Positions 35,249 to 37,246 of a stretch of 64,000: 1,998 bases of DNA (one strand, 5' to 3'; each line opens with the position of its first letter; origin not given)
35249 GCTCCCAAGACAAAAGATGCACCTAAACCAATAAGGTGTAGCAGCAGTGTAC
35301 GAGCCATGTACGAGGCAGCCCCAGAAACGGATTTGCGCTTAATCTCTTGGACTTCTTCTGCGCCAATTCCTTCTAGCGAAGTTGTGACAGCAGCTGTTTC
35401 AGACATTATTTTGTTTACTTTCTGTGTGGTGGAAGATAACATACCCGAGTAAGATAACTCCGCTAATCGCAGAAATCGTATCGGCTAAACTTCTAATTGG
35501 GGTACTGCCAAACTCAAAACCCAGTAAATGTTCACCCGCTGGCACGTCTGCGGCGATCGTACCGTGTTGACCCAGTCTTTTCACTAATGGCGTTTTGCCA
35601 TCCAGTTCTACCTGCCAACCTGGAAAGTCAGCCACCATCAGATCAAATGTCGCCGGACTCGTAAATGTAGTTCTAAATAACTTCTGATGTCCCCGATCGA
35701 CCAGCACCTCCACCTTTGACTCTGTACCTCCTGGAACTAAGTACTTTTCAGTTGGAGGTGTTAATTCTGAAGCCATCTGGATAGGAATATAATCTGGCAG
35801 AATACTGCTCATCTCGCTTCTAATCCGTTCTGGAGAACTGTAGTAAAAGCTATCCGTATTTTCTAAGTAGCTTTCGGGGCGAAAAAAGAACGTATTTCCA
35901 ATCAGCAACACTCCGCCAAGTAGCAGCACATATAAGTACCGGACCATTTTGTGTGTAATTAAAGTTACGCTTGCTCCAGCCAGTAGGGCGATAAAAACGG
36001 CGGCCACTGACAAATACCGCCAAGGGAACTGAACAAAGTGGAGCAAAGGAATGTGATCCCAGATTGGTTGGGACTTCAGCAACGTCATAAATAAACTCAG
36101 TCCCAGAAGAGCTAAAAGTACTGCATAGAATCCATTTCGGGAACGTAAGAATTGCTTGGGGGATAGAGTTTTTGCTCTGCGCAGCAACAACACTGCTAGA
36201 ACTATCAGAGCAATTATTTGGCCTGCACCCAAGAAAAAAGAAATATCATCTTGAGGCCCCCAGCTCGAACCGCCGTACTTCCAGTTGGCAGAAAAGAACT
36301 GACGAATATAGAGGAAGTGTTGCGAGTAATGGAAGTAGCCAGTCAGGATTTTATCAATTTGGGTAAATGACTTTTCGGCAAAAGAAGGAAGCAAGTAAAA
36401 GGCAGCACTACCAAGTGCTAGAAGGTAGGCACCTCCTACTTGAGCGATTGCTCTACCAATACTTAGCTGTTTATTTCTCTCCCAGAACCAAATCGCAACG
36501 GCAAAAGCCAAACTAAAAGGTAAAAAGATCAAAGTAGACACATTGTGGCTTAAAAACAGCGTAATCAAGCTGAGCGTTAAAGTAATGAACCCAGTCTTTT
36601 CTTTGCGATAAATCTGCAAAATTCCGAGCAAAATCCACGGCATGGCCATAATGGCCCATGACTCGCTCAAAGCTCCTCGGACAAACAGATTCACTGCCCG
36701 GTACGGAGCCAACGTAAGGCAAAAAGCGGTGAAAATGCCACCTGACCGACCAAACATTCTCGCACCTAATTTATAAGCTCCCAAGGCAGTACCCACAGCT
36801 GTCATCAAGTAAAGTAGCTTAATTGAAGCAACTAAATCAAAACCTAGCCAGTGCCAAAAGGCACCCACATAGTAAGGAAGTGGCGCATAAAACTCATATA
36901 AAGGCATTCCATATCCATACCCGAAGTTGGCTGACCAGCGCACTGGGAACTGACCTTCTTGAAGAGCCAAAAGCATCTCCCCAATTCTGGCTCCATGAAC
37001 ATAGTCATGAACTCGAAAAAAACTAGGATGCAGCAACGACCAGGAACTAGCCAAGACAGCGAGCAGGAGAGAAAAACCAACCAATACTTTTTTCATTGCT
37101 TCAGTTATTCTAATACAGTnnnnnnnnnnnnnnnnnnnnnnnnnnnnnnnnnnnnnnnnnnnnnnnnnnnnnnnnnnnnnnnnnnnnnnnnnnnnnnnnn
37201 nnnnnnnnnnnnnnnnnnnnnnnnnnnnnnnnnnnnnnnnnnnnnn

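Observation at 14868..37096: Three paralogous large membrane proteins sharing an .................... N-terminal loop motif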

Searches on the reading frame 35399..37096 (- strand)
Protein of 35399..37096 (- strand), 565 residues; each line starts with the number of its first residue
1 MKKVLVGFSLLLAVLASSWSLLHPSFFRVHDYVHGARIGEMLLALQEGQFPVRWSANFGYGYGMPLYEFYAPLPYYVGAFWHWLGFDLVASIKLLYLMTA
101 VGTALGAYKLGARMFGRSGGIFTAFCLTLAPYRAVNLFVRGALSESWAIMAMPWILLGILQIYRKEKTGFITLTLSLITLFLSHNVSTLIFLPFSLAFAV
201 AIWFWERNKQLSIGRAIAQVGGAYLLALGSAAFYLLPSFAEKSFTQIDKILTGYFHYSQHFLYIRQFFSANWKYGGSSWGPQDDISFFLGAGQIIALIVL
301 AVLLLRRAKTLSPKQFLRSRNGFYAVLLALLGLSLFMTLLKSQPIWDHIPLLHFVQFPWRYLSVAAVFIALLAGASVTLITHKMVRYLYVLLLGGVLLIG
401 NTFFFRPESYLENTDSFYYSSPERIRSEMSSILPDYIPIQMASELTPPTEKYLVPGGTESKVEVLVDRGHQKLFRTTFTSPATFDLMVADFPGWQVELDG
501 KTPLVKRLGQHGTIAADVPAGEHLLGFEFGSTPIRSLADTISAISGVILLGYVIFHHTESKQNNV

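Call 4: search_protein_families(library=pfam, proteins=[window:35399-37096:-], max_evalue=1)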
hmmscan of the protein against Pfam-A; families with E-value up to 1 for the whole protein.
window:35399-37096:- (565 aa): 2 families
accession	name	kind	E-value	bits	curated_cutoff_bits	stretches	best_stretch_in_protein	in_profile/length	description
PF10131.15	PTPS_related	-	2e-14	53.4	26.4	1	67-414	1-316/621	6-pyruvoyl-tetrahydropterin synthase related domain; membrane protein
PF19510.5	DUF6044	-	0.0077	15.1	27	1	5-396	12-383/564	Protein of unknown function (DUF6044)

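Call 5: search_protein_families(library=ncbifam, proteins=[window:35399-37096:-], max_evalue=1)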
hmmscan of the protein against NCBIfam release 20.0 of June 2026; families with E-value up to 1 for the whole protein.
window:35399-37096:- (565 aa): 0 families

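Call 12: find_homologous_proteins(query=window:35399-37096:-)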
Query window:35399-37096:- (565 aa): 1175 proteins with E <= 0.001 among 8000 candidates; the best 120 are listed.
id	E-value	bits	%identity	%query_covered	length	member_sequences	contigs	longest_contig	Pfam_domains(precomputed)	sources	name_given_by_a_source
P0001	0.0e+0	1264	100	100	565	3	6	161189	PF10131.16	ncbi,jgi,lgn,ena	-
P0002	4.1e-197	674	57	97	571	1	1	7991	PF10131.16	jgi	jgi:hypothetical protein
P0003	1.9e-196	672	55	98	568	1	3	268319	PF10131.16,PF11847.14,PF09586.17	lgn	-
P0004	3.7e-196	671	54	96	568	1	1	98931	PF10131.16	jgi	jgi:hypothetical protein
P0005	1.5e-192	659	51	100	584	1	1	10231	PF13231.13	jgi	jgi:hypothetical protein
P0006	1.1e-190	653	53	100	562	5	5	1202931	PF10131.16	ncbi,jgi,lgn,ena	-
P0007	9.1e-189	647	53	98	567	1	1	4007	PF10131.16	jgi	jgi:hypothetical protein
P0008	1.6e-188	646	54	95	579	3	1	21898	PF10131.16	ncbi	-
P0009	1.4e-187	643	53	100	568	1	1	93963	PF10131.16,PF09586.17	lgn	-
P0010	8.7e-187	640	52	99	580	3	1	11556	PF10131.16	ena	-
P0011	2.7e-186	639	53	95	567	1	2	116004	PF10131.16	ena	-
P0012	1.7e-185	636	54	96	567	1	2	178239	PF10131.16,PF09586.17,PF13231.13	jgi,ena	-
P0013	5.5e-185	634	52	100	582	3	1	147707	PF10131.16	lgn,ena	-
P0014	8.3e-185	634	53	96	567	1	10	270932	PF10131.16,PF09586.17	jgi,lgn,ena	-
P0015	9.0e-185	634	53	96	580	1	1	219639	PF10131.16,PF09586.17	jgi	jgi:hypothetical protein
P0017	3.0e-184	632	53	97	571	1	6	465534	PF10131.16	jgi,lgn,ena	jgi:hypothetical protein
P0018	9.6e-184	630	53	98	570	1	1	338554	PF10131.16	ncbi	-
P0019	3.6e-183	628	53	99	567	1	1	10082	PF10131.16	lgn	-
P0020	1.6e-182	626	52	98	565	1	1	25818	PF10131.16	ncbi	-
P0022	4.5e-182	625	53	95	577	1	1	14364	PF10131.16,PF09586.17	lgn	-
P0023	6.4e-182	624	53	95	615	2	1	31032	PF09586.17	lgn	-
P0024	6.9e-182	624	51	97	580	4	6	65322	PF10131.16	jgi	jgi:hypothetical protein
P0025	9.4e-182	624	52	96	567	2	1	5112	PF10131.16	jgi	-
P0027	1.2e-180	620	53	96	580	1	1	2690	PF10131.16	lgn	-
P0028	2.0e-180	619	53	98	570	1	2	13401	PF10131.16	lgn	-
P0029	8.0e-180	617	52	96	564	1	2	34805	PF10131.16,PF09586.17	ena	-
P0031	2.0e-179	616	52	97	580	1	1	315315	PF10131.16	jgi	jgi:hypothetical protein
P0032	2.0e-179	616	52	96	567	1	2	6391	PF10131.16,PF13231.13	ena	-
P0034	2.8e-179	616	51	97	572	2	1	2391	PF10131.16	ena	-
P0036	8.2e-178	611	51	100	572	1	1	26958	PF09586.17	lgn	-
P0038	3.0e-177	609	50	99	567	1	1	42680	PF10131.16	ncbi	-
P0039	3.6e-177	609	50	100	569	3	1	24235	PF09586.17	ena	-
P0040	8.0e-176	604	50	98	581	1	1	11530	PF10131.16,PF09586.17,PF13231.13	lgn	-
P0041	1.1e-175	604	50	98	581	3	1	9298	PF10131.16,PF09586.17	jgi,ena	-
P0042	1.7e-175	603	50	100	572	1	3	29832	PF10131.16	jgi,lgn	-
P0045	3.0e-175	602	49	99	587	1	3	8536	PF10131.16,PF09586.17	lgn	-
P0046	5.4e-175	601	51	98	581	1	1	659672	PF10131.16,PF09586.17,PF13231.13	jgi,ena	jgi:hypothetical protein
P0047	7.3e-175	601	50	95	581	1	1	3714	PF10131.16,PF09586.17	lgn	-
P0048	2.2e-174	599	50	94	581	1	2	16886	PF10131.16,PF09586.17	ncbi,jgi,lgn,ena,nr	ncbi:MAG: hypothetical protein GW941_02740 [Candidatus Pacebacteria bacterium]|nr:hypothetical prote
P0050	2.8e-173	596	49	98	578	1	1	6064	PF09586.17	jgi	jgi:hypothetical protein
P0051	2.9e-173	596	48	98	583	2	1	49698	PF10131.16,PF09586.17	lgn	-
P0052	3.7e-173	595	48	97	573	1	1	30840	PF10131.16,PF13231.13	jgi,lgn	jgi:hypothetical protein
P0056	3.6e-172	592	51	95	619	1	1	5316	PF09586.17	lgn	-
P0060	2.2e-170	586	51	96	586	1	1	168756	PF10131.16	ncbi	-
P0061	5.0e-170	585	48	98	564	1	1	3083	PF10131.16,PF09586.17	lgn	-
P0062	2.1e-169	583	48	96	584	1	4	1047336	PF10131.16,PF09586.17,PF13231.13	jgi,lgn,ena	jgi:hypothetical protein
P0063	2.2e-169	583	48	98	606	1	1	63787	PF10131.16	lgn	-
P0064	2.9e-169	583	48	96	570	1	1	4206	PF10131.16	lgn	-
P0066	3.7e-169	582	49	95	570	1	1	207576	PF10131.16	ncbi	-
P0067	5.8e-169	582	47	98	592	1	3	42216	PF10131.16,PF09586.17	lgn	-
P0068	7.4e-169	581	49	95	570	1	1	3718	PF10131.16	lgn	-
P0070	1.7e-168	580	49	95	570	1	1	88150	PF10131.16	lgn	-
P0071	2.5e-167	576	48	98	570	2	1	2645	PF10131.16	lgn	-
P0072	9.2e-167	574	48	95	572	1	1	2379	PF10131.16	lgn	-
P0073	4.8e-166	572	48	99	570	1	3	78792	PF10131.16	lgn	-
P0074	8.1e-166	571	46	100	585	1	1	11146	PF10131.16,PF13231.13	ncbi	-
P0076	1.3e-165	570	49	97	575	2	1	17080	PF10131.16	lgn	-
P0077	1.5e-165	570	50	96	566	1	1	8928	PF10131.16,PF13231.13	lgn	-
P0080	2.0e-165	570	48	98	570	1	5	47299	PF10131.16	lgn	-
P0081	7.8e-165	568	48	99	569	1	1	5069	PF10131.16,PF11847.14,PF09586.17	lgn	-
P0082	1.4e-164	567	48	99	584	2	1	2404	PF10131.16,PF09586.17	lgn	-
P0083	1.4e-164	567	47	99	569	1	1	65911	PF10131.16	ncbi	-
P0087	7.3e-164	565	47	100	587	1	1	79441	PF10131.16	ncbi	-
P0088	1.1e-163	564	47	95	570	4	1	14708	PF10131.16,PF09586.17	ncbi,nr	ncbi:hypothetical protein KJZ63_04725 [Patescibacteria group bacterium]|nr:hypothetical protein [Pat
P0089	1.7e-163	564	49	96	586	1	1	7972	PF10131.16,PF13231.13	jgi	jgi:hypothetical protein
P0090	1.7e-163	563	52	91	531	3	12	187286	PF10131.16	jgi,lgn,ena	-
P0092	4.4e-163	562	48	100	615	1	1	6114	PF10131.16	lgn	-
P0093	5.0e-163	562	48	100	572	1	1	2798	PF10131.16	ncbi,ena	-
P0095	7.4e-163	561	46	96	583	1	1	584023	PF10131.16,PF13231.13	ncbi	-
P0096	8.9e-163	561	45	100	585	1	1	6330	PF10131.16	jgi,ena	-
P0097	1.0e-162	561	48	97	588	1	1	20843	PF10131.16,PF09586.17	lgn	-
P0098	2.8e-162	559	47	98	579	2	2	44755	PF10131.16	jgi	jgi:hypothetical protein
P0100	6.0e-162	558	47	99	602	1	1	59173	PF10131.16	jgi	jgi:hypothetical protein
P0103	3.3e-161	556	50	94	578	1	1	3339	PF10131.16,PF09586.17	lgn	-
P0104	9.3e-161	554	46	99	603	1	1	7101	PF10131.16,PF11847.14,PF13231.13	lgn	-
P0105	3.1e-160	553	48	99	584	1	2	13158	PF10131.16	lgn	-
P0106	3.2e-160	553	45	96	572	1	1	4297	PF09586.17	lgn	-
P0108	4.7e-160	552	48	98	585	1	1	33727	PF10131.16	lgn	-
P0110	1.2e-159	551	49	95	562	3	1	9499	PF10131.16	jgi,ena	-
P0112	4.4e-159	549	47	96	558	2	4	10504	PF10131.16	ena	-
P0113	1.1e-158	548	45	99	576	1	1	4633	PF10131.16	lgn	-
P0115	2.7e-158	546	49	97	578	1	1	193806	PF10131.16,PF09586.17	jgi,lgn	-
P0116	3.1e-158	546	48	98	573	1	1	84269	PF10131.16,PF13231.13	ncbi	-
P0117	3.4e-158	546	48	97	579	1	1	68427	PF10131.16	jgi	jgi:hypothetical protein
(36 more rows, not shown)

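Call 13: search_solved_structures(query=window:35399-37096:-, max_evalue=10)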
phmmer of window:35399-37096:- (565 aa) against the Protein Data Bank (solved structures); distinct sequences matched with E-value up to 10: 1.
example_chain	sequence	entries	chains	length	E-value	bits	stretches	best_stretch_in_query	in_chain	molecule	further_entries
2o7t_A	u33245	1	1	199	0.8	11.5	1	436-553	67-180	Transcriptional regulator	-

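Call 16: find_encoding_contigs(protein=window:35399-37096:-, flank=2000, max_places=4)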
Protein window:35399-37096:- (565 aa): 14 contigs read that carry it; 4 places shown.
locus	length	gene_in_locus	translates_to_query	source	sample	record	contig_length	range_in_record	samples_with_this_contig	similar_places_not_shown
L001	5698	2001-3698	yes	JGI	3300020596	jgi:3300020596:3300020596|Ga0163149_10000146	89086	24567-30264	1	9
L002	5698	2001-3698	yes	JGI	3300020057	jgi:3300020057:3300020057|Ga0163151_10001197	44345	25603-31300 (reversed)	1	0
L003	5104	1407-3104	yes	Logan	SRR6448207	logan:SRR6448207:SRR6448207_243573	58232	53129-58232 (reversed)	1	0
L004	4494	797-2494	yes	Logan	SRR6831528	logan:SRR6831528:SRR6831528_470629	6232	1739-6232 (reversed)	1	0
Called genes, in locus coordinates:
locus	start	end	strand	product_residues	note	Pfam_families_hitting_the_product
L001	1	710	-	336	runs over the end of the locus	PF01073:3Beta_HSD, PF01370:Epimerase, PF02719:Polysacc_synt_2, PF04321:RmlD_sub_bind, PF07993:NAD_binding_4, PF13460:NAD_binding_10, PF16363:GDP_Man_Dehyd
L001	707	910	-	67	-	-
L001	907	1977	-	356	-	PF03816:LytR_cpsA_psr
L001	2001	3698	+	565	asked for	PF10131:PTPS_related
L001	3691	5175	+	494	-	PF01943:Polysacc_synt, PF13440:Polysacc_synt_3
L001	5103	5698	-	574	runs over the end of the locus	PF10131:PTPS_related (weak), PF20176:DUF6541 (weak)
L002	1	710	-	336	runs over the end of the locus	PF01073:3Beta_HSD, PF01370:Epimerase, PF02719:Polysacc_synt_2, PF04321:RmlD_sub_bind, PF07993:NAD_binding_4, PF13460:NAD_binding_10, PF16363:GDP_Man_Dehyd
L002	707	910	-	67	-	-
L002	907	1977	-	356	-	PF03816:LytR_cpsA_psr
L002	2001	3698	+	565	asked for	PF10131:PTPS_related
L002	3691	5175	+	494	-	PF01943:Polysacc_synt, PF13440:Polysacc_synt_3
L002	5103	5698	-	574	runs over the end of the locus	PF10131:PTPS_related (weak), PF20176:DUF6541 (weak)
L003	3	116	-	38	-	?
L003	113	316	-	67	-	-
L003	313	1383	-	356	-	PF03816:LytR_cpsA_psr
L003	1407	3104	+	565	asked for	PF10131:PTPS_related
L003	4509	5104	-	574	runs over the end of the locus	PF10131:PTPS_related (weak), PF20176:DUF6541 (weak)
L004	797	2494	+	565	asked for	PF10131:PTPS_related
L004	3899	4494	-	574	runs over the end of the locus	PF10131:PTPS_related (weak), PF20176:DUF6541 (weak)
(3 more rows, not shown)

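Call 27: predict_structure(alignment_id=A1)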
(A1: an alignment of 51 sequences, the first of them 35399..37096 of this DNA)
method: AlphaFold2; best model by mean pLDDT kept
length: 565 residues; sequences in the alignment: 51
mean_pLDDT: 91.7   pTM: 0.93
mean pLDDT of the five models: 91.7, 91.3, 90.2, 89.1, 89.1
residues with pLDDT >= 90: 430; 70-90: 109; 50-70: 26; < 50: 0
segments of 3 or more residues with pLDDT < 50: none
pLDDT, mean of each block of 10 residues (from residue 1): 94 96 85 84 95 92 80 95 95 96 98 97 98 89 94 98 95 98 94 98 81 87 98 93 88 87 90 67 79 96 95 90 96 97 95 92 98 97 95 94 88 87 90 84 91 80 93 95 95 95 88 95 95 95 98 89 67
secondary structure, 60 per line:
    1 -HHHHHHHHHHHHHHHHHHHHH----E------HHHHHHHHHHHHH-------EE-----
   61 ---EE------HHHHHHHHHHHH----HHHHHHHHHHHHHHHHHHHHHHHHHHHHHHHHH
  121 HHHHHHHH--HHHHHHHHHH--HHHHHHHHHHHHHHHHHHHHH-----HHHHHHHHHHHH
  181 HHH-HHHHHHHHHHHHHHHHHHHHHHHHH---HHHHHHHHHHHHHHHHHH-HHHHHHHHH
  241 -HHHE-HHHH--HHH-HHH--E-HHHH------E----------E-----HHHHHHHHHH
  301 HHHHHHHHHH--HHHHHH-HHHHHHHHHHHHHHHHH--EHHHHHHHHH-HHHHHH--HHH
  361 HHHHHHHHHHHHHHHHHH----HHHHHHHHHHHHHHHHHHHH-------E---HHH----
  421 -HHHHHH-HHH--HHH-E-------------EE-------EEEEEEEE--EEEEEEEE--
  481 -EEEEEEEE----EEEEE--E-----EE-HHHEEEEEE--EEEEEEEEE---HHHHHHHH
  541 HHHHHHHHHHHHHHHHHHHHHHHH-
elements in order: H2-22 H34-46 H72-83 H88-128 H131-140 H143-163 H169-183 H185-209 H213-230 H232-240 H247-250 H264-267 H291-310 H313-318 H320-336 H340-348 H350-355 H358-378 H383-402 H422-427 E461-468 E471-478 E482-489 E494-498 E513-518 E521-529 H533-564

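Call 31: fold_search(model_id=the predicted structure, library=pdb)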
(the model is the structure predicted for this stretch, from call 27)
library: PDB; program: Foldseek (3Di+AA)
matches with E <= 10: 410; with E <= 0.001: 12
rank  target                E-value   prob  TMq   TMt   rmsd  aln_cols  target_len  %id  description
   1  6w98_A                1.4e-05  1.00  0.43  0.20   6.3       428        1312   15  Single-Particle Cryo-EM Structure of Arabinofuranosyltransferase AftD from Mycobacteria (released 2020-05-13)
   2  6wby                  3.7e-05  1.00  0.42  0.21   7.2       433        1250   14  Single-Particle Cryo-EM Structure of Arabinofuranosyltransferase AftD from Mycobacteria, Mutant R1389S Class 2 (released 2020-05-13)
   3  9i5k_A                7.4e-05  1.00  0.45  0.51   6.9       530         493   16  Structure of the Chaetomium thermophilum Pmt4 homodimer (C2 symmetry) (released 2025-12-24)
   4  8pn9_A                8.1e-05  1.00  0.40  0.35  14.2       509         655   14  Structure of human oligosaccharyltransferase OST-A complex bound to NGI-1 (released 2024-05-08)
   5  6wbx                  3.3e-04  1.00  0.45  0.22   5.9       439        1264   14  Single-Particle Cryo-EM Structure of Arabinofuranosyltransferase AftD from Mycobacteria, Mutant R1389S Class 1 (released 2020-05-13)
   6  5gmy_A                5.6e-04  1.00  0.40  0.29  14.4       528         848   11  Crystal structure of the Archaeoglobus fulgidus oligosaccharyltransferase (O29867_ARCFU) tethered with an acceptor pep (released 2017-02-01)
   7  3wak                  5.6e-04  1.00  0.39  0.27   9.6       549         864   13  Crystal structure of the Archaeoglobus fulgidus oligosaccharyltransferase (O29867_ARCFU) in the apo form (released 2013-10-30)
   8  6gxc_A                6.1e-04  1.00  0.41  0.34   9.8       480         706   12  Bacterial oligosaccharyltransferase PglB in complex with an inhibitory peptide and a reactive lipid-linked oligosaccha (released 2018-11-14)
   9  7e9s_A                7.6e-04  1.00  0.43  0.29  10.0       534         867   11  Archaeal oligosaccharyltransferase AglB from Archaeoglobus fulgidus in complex with an inhibitory peptide and a dolich (released 2021-09-08)
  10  9n9j_I                8.2e-04  1.00  0.41  0.34  14.3       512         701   12  Structure of a GRP94 folding intermediate engaged with a CCDC134- and FKBP11-bound secretory translocon (released 2025-11-19)
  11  8age_A                9.8e-04  1.00  0.43  0.38  11.4       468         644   13  Structure of yeast oligosaccharylransferase complex with acceptor peptide bound (released 2022-12-07)
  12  5ogl_A                9.8e-04  1.00  0.39  0.32   9.7       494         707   12  Structure of bacterial oligosaccharyltransferase PglB in complex with an acceptor peptide and an lipid-linked oligosac (released 2017-10-25)
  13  7oci_F                1.3e-03  1.00  0.38  0.35  13.1       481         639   14  Cryo-EM structure of yeast Ost6p containing oligosaccharyltransferase complex (released 2022-02-16)
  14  6ezn_F                1.3e-03  1.00  0.41  0.36  13.8       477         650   13  Cryo-EM structure of the yeast oligosaccharyltransferase (OST) complex (released 2018-01-17)
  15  7bvc_A                1.6e-03  0.99  0.33  0.20  20.9       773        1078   10  Cryo-EM structure of Mycobacterium smegmatis arabinosyltransferase EmbA-EmbB-AcpM2 in complex with ethambutol (released 2020-04-29)
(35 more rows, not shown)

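Call 34: search_protein_families(library=pfam, alignment_id=A1, max_evalue=0.001)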
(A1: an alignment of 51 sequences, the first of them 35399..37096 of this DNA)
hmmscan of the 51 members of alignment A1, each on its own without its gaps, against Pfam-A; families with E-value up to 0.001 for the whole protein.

A. member 1, window:35399-37096:- (565 aa): 1 family
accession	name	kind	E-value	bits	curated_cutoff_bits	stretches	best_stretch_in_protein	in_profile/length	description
PF10131.15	PTPS_related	-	2e-14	53.4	26.4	1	67-414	1-316/621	6-pyruvoyl-tetrahydropterin synthase related domain; membrane protein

B. families by the number of members that match (of 51 scanned): 5 families
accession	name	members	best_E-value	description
PF10131.15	PTPS_related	43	2e-14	6-pyruvoyl-tetrahydropterin synthase related domain; membrane protein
PF13231.12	PMT_2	19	1.6e-07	Dolichyl-phosphate-mannose-protein mannosyltransferase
PF09586.16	YfhO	16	2e-08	Bacterial membrane protein YfhO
PF11847.13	GT-C_AftD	12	2e-06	Alpha-(1->3)-arabinofuranosyltransferase, N-terminal GT-C domain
PF20176.3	DUF6541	1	2.5e-06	Family of unknown function (DUF6541)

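Call 38: find_related_loci(query=A1, collection=genome_contigs, flank=10000)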
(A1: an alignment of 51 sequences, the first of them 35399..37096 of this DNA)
Query A1 (565 aa) in genome_contigs; peptide patterns used: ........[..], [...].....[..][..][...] (x = any residue, [..] = any of these).
599 stretches matched a pattern (row limit reached: there are more); 557 encode a relative of the query (tblastn E <= 1e-3); the best 80 are kept; 80 distinct loci.
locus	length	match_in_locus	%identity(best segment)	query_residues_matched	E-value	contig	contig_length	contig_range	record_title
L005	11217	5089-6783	52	1-563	0e+0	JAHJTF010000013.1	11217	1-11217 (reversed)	MAG: Patescibacteria group bacterium isolate OS_PC_MetaG.mb.40 OS_PC_MetaG.mb.40_k141_114944, whole genome shotgun seque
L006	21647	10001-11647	52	1-539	8e-178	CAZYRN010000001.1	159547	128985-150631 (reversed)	MAG TPA_asm: uncultured Pseudomonadales bacterium isolate SRP144015_co1_64 genome assembly, contig: NODE_48_length_15954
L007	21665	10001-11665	48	10-562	8e-177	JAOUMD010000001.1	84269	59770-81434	MAG: Candidatus Paceibacterota bacterium isolate 8_1_July_SF_Bin25 8_1_July_SF_Bin25_scaffold_57_c1, whole genome shotgu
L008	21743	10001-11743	47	2-564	2e-172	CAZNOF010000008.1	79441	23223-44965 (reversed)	MAG TPA_asm: uncultured Pseudomonadales bacterium isolate SRP170004_co1_5 genome assembly, contig: NODE_349_length_79441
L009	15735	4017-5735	50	1-539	2e-169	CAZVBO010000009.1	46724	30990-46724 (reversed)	MAG TPA_asm: uncultured Pseudomonadales bacterium isolate SRP304446_co1_134 genome assembly, contig: NODE_507_length_467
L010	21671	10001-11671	52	1-555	1e-167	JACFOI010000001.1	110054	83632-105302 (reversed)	MAG: Patescibacteria group bacterium isolate BROCD046 NODE_205_length_110054_cov_8.181793, whole genome shotgun sequence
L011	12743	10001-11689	48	1-554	1e-165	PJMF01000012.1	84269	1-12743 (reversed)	MAG: Candidatus Paceibacterota bacterium isolate Amazon_FNV_2010_13_2_2 contig_75_21632640_length_84269_multi_5_in_2_out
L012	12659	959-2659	47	1-545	2e-157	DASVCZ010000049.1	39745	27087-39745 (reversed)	MAG TPA_asm: Patescibacteria group bacterium isolate SMAG_U2020 k141_1658300, whole genome shotgun sequence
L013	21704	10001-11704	47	1-550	2e-155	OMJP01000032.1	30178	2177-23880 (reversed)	bacterium isolate AM_2116 genome assembly, contig: k99_36468, whole genome shotgun sequence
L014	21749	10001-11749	45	1-560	1e-150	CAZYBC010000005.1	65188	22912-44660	MAG TPA_asm: uncultured Pseudomonadales bacterium isolate SRP263991_co1_159 genome assembly, contig: NODE_353_length_651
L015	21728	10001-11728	46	10-563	1e-150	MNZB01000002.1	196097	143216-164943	MAG: Candidatus Pacebacteria bacterium CG2_30_36_39 cg2_3.0_scaffold_6_c, whole genome shotgun sequence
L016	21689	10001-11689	45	10-552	6e-149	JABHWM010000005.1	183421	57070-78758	MAG: Candidatus Paceibacterota bacterium isolate SI047_bin131 k141_258894, whole genome shotgun sequence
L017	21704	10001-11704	47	1-550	6e-149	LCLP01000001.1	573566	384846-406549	MAG: Candidatus Pacebacteria bacterium GW2011_GWA1_46_10 UX28_C0001, whole genome shotgun sequence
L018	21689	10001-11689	44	1-563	7e-147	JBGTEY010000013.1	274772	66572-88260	MAG: Patescibacteria group bacterium isolate JTS-RE179 k141_3005249, whole genome shotgun sequence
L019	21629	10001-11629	45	15-554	2e-145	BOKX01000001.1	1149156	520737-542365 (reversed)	Patescibacteria group bacterium BroJett032 DNA, sequence1, whole genome shotgun sequence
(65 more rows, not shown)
